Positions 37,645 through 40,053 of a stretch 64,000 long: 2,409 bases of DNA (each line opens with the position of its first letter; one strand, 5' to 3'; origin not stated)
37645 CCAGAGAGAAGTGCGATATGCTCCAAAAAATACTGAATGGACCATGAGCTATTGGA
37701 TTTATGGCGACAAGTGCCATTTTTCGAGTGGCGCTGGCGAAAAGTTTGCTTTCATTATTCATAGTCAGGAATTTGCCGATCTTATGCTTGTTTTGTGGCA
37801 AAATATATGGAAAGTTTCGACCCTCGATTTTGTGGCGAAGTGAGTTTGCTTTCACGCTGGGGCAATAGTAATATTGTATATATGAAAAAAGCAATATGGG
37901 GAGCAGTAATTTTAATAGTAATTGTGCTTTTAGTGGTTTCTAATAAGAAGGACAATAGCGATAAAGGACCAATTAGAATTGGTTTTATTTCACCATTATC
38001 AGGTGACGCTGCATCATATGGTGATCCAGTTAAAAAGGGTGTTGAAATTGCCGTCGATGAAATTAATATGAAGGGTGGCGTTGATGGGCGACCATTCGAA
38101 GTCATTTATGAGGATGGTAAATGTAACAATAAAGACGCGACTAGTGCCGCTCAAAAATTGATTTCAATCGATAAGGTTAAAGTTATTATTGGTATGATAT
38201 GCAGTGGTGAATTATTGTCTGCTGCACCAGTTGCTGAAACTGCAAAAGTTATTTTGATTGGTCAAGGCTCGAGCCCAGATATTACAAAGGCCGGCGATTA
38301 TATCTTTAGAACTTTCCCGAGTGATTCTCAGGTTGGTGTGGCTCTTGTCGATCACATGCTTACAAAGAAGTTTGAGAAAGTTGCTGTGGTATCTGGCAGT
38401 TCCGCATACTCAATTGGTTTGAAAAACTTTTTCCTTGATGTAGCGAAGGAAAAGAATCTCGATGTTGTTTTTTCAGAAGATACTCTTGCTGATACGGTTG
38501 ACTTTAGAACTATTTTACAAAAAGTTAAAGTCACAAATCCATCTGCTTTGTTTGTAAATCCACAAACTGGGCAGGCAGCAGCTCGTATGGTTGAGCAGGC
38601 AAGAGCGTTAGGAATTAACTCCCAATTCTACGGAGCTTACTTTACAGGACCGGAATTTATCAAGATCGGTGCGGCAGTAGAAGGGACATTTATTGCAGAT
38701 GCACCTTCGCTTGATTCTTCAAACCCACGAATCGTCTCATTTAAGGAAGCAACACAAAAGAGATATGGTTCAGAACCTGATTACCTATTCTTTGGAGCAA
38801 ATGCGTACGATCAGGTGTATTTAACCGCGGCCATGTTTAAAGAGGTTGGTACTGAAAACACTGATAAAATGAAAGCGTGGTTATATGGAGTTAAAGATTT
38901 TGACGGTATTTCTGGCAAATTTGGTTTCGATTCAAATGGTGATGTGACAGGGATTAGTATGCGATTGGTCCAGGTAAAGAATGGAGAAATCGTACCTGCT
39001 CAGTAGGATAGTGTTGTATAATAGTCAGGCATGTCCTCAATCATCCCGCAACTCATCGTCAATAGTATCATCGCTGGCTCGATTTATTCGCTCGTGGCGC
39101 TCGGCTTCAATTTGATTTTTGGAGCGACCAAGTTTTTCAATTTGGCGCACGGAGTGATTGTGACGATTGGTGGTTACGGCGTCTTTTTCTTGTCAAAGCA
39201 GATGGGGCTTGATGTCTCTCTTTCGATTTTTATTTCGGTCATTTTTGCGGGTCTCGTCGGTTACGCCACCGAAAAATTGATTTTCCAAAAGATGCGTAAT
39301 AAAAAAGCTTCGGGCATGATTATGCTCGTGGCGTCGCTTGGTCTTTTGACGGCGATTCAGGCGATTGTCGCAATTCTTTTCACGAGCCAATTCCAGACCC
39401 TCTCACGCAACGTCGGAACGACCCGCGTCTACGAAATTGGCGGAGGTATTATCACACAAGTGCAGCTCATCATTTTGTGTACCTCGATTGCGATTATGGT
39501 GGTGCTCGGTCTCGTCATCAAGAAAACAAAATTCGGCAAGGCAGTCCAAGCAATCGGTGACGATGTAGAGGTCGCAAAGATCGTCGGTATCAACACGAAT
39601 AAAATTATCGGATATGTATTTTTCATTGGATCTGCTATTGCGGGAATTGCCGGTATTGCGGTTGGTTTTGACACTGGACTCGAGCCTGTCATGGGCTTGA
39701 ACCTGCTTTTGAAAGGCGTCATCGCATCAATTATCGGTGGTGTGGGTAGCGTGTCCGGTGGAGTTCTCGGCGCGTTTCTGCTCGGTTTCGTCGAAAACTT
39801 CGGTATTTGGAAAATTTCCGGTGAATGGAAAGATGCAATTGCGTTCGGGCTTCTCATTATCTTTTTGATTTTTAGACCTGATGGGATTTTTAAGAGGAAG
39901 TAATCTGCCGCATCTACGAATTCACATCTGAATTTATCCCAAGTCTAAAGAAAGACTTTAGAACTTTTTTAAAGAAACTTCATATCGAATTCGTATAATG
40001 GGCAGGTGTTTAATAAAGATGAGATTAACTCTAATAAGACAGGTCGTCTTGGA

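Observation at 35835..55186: One HAAT (liv-type) ABC transporter 'exploded' over 19 kb, with 7 paralogous binding proteins each wired to its own TrmB-family regulator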

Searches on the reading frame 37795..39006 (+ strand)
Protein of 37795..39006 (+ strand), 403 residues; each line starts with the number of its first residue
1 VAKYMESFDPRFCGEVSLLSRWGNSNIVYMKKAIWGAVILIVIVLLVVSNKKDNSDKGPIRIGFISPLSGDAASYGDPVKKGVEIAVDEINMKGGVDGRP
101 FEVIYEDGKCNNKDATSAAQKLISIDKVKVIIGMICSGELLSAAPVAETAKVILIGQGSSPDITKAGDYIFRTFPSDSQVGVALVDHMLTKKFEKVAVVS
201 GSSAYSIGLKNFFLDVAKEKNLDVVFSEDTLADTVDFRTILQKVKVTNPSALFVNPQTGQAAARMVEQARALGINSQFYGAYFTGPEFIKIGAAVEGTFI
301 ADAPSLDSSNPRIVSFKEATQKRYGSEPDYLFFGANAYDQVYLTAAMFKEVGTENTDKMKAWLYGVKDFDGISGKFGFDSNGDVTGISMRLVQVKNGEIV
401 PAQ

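Call 4: search_protein_families(library=pfam, proteins=[window:37795-39006:+], max_evalue=0.01)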
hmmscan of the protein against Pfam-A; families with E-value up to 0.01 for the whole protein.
window:37795-39006:+ (403 aa): 4 families
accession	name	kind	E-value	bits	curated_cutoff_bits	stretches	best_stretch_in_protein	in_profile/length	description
PF13458.12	Peripla_BP_6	-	2.4e-61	208.7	31.7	1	59-397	1-342/343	Periplasmic binding protein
PF01094.35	ANF_receptor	-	2.7e-30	106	25.4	1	81-395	4-351/353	Receptor family ligand binding region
PF13433.12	Peripla_BP_5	-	5.4e-23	82.1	27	1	60-379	1-321/363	Periplasmic binding protein domain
PF13407.12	Peripla_BP_4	-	0.0016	18.5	35.1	0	200-274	7-81/258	Periplasmic binding protein domain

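Call 48: search_protein_families(library=ncbifam, proteins=[window:37882-39006:+], max_evalue=0.001)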
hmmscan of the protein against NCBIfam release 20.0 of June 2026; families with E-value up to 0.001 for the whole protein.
window:37882-39006:+ (374 aa): 4 families
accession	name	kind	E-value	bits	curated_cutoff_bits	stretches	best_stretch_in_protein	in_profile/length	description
NF011933.0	PRK15404.1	subfamily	5.5e-40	137.6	477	1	10-362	9-357/370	high-affinity branched-chain amino acid ABC transporter substrate-binding protein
TIGR03407.1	urea_ABC_UrtA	exception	1.4e-21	76.9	492.75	1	31-354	1-329/361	urea ABC transporter substrate-binding protein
TIGR03669.1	urea_ABC_arch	equivalog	5.5e-16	58.5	494.8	1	31-367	1-338/375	urea ABC transporter substrate-binding protein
TIGR03863.1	PQQ_ABC_bind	subfamily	0.0002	20.5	413.6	1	52-188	15-152/347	ABC transporter, substrate binding protein, PQQ-dependent alcohol dehydrogenase system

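Call 49: search_solved_structures(query=window:37882-39006:+, max_evalue=1e-10)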
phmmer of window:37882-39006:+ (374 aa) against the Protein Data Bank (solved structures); distinct sequences matched with E-value up to 1e-10: 26.
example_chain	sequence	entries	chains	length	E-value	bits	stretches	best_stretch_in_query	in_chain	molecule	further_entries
4gnr_A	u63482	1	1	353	2.6e-37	131.9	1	29-371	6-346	ABC transporter substrate-binding protein-branched chain amino acid transport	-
3td9_A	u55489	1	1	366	7.2e-29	104.1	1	30-370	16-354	Branched chain amino acid ABC transporter, periplasmic amino acid-binding protein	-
1z15_A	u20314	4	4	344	1.8e-28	102.8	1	31-303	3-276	Leu/Ile/Val-binding protein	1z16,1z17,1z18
2liv_A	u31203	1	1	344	6.5e-28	101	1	31-303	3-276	LEUCINE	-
1usg_A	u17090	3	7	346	1.1e-27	100.2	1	31-360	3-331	LEUCINE-SPECIFIC BINDING PROTEIN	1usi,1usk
2lbp_A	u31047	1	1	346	4.3e-27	98.3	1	31-360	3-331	LEUCINE-BINDING PROTEIN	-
4n0q_A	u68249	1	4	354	2.7e-26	95.7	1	30-371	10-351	Leu/Ile/Val-binding protein homolog 3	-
8z0g_A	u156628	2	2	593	2.8e-25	92.3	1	29-358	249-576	Leu/Ile/Val-binding protein,Leu/Ile/Val-binding protein,mNeonGreen | NeIle,Leu/Ile/Val-binding protein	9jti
4mlc_A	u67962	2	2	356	3.7e-25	91.9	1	42-369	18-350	Extracellular ligand-binding receptor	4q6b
3hut_A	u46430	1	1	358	8.4e-25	90.8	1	32-368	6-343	putative branched-chain amino acid ABC transporter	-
4obb_A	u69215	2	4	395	7.3e-23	84.4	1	20-326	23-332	Amino acid/amide ABC transporter substrate-binding protein, HAAT family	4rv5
4nqr_A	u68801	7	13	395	9.3e-23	84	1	20-326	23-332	Amino acid/amide ABC transporter substrate-binding protein, HAAT family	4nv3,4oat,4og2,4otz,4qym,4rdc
4ey3_A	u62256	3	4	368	3.5e-18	69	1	30-370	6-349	Twin-arginine translocation pathway signal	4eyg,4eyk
3ip5_A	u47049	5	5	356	2e-17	66.5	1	35-355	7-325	ABC transporter, substrate binding protein (Amino acid)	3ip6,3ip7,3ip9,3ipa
3ipc_A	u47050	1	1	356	2.8e-17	66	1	35-355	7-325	ABC transporter, substrate binding protein (Amino acid)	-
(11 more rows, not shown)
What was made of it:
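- On HAAT / LIV-type ABC importer (TC 3.A.1.4): PDB matches are LivJ, LivK and HAAT SBPs (call 49).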

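Call 50: search_solved_structures(query=window:37882-39006:+, max_evalue=1e-25, show_alignments=3)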
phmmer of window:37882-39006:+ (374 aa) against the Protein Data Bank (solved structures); distinct sequences matched with E-value up to 1e-25: 7.
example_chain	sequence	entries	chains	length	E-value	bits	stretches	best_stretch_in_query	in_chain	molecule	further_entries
4gnr_A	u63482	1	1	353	2.6e-37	131.9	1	29-371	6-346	ABC transporter substrate-binding protein-branched chain amino acid transport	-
3td9_A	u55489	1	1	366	7.2e-29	104.1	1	30-370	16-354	Branched chain amino acid ABC transporter, periplasmic amino acid-binding protein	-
1z15_A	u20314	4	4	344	1.8e-28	102.8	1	31-303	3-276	Leu/Ile/Val-binding protein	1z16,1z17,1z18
2liv_A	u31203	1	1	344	6.5e-28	101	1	31-303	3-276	LEUCINE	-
1usg_A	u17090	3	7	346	1.1e-27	100.2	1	31-360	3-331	LEUCINE-SPECIFIC BINDING PROTEIN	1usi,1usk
2lbp_A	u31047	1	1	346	4.3e-27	98.3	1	31-360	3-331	LEUCINE-BINDING PROTEIN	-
4n0q_A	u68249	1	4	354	2.7e-26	95.7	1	30-371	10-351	Leu/Ile/Val-binding protein homolog 3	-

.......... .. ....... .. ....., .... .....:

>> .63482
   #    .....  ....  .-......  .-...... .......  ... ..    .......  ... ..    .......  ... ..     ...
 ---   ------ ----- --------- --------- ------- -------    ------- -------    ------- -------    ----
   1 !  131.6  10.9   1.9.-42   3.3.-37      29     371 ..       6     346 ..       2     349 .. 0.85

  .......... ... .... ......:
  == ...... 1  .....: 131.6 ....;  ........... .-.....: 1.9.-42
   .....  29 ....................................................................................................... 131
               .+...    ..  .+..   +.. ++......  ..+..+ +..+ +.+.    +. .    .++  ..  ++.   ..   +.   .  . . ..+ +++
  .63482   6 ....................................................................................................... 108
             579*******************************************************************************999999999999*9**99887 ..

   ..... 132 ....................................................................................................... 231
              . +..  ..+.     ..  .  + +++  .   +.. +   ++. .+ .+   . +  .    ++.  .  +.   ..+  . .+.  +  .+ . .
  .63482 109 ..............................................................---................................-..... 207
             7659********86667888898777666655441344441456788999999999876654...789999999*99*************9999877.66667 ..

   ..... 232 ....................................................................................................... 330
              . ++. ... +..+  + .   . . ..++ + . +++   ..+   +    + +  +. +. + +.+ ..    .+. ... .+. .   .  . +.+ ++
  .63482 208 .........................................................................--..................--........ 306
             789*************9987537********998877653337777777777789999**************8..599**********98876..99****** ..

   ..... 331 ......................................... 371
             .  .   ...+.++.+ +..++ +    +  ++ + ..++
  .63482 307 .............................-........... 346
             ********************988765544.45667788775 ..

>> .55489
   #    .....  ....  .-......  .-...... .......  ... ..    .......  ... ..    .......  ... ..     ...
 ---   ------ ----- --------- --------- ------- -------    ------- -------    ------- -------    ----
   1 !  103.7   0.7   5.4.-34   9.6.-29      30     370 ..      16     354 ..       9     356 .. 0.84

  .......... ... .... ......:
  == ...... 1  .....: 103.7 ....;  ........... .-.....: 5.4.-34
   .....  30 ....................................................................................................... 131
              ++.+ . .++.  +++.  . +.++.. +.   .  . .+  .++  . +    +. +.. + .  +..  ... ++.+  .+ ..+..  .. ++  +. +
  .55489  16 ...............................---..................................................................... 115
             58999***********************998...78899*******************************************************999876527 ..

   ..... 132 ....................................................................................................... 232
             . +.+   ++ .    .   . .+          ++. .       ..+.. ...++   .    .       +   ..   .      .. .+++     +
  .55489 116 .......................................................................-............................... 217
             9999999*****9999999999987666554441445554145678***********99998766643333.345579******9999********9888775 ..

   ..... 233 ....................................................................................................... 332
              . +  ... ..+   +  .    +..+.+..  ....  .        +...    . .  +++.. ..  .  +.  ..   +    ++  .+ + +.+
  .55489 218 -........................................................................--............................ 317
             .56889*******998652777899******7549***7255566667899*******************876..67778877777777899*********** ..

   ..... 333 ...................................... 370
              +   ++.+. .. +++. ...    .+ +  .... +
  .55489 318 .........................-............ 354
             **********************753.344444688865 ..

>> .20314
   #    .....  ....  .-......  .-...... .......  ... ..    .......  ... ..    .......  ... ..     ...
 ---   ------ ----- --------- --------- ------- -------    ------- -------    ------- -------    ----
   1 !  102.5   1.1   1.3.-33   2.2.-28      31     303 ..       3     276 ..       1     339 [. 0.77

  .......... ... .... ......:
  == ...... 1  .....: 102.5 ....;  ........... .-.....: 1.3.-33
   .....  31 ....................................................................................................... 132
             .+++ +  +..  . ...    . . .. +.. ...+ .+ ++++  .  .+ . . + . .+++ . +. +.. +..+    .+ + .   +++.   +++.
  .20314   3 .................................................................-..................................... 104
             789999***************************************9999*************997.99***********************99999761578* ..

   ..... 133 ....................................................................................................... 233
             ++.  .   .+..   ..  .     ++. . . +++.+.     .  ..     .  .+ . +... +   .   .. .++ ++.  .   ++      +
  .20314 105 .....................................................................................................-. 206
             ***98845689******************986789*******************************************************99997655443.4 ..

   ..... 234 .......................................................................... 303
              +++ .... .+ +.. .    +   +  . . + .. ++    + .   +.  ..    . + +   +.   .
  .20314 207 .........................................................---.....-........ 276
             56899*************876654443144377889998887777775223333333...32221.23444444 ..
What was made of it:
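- Tried and rejected: Substrate assignment from NCBIfam or LivJ contact residues was inconclusive (calls 48, 50).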

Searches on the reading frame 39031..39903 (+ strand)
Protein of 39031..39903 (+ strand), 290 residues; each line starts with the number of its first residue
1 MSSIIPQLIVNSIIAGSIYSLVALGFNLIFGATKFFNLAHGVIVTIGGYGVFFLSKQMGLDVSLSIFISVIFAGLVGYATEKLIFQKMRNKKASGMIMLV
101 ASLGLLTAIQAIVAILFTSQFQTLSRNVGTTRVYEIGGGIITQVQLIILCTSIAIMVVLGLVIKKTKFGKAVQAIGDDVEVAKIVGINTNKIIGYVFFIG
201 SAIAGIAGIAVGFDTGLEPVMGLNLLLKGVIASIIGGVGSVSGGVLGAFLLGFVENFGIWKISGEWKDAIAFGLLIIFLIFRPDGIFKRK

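Call 6: search_protein_families(library=pfam, proteins=[window:39031-39903:+], max_evalue=0.01)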
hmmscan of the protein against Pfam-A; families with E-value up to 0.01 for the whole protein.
window:39031-39903:+ (290 aa): 1 family
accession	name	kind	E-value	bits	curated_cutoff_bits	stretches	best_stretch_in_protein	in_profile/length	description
PF02653.21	BPD_transp_2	-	1.1e-41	143.2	26.8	1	9-279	2-269/269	Branched-chain amino acid transport system / permease component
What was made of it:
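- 39031..39903 (+): livH-type permease. BPD_transp_2 E 1e-41 (call 6).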

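Call 8: find_encoding_contigs(protein=window:39031-39903:+, flank=10000, max_places=6)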
Protein window:39031-39903:+ (290 aa): 2 contigs read that carry it; 1 place shown.
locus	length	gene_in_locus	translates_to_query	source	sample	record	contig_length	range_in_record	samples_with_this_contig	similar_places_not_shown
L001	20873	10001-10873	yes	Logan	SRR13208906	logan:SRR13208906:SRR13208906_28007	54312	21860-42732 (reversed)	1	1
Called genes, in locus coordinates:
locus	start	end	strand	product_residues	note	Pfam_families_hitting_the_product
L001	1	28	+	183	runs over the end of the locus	PF00583:Acetyltransf_1, PF13673:Acetyltransf_10, PF13508:Acetyltransf_7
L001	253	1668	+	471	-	PF00999:Na_H_Exchanger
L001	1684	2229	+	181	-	PF01327:Pep_deformylase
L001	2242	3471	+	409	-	PF02073:Peptidase_M29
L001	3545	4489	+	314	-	PF03724:META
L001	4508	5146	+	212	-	PF00881:Nitroreductase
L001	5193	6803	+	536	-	PF00005:ABC_tran, PF02463:SMC_N (faint), PF13304:AAA_21 (weak), PF00005:ABC_tran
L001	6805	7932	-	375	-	PF13433:Peripla_BP_5, PF13458:Peripla_BP_6, PF01094:ANF_receptor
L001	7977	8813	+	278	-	PF01978:TrmB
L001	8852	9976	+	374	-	PF13433:Peripla_BP_5, PF13458:Peripla_BP_6, PF01094:ANF_receptor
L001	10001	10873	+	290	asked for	PF02653:BPD_transp_2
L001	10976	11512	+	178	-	PF01936:NYN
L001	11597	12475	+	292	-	PF02653:BPD_transp_2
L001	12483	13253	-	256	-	PF01978:TrmB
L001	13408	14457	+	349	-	PF13458:Peripla_BP_6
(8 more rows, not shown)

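Call 48: search_protein_families(library=ncbifam, proteins=[window:39031-39903:+], max_evalue=0.001)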
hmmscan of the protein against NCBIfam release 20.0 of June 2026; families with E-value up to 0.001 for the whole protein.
window:39031-39903:+ (290 aa): 12 families
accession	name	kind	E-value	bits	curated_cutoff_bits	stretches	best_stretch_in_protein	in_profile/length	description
TIGR03409.1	urea_trans_UrtB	equivalog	1.5e-38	133.2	250.3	1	9-289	4-288/291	urea ABC transporter permease subunit UrtB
NF008011.0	PRK10740.1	equivalog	2.5e-36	125.9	379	1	7-289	10-302/308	high-affinity branched-chain amino acid ABC transporter permease LivH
TIGR03622.1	urea_t_UrtB_arc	equivalog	1.3e-23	83.8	374.25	1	19-286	14-276/284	urea ABC transporter, permease protein UrtB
TIGR03408.1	urea_trans_UrtC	equivalog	6.4e-12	45.8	296.2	1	67-286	97-310/313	urea ABC transporter permease subunit UrtC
NF040906.3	GguB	equivalog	9.3e-08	31.7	450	1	148-271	227-358/375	multiple monosaccharide ABC transporter permease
NF008441.0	PRK11285.1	equivalog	2.2e-06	27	378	1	18-256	65-296/333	L-arabinose ABC transporter permease AraH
NF008450.0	PRK11301.1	subfamily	7.5e-06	25.6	366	0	18-287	120-406/418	high-affinity branched-chain amino acid ABC transporter permease LivM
NF008630.0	PRK11618.1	equivalog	4e-05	23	363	1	8-280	35-306/331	galactofuranose ABC transporter, permease protein YjfF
NF047929.1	ABC_B6_perm_2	equivalog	6e-05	22.4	400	1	149-208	187-246/337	putative B6 ABC transporter permease subunit 2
NF011961.0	PRK15432.1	equivalog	7.9e-05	22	388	1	18-281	46-303/344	autoinducer 2 ABC transporter permease LsrC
NF007252.0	PRK09699.1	equivalog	0.0004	19.8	396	1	149-277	180-315/326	D-allose ABC transporter permease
NF041862.1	YtfT_transport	equivalog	0.0005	19.3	535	1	19-246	66-280/339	galactofuranose ABC transporter, ATP-binding protein YtfT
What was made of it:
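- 39031..39903 (+): Best NCBIfam matches UrtB (133.2 bits) and LivH (125.9 bits), both below cut-off (call 48).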
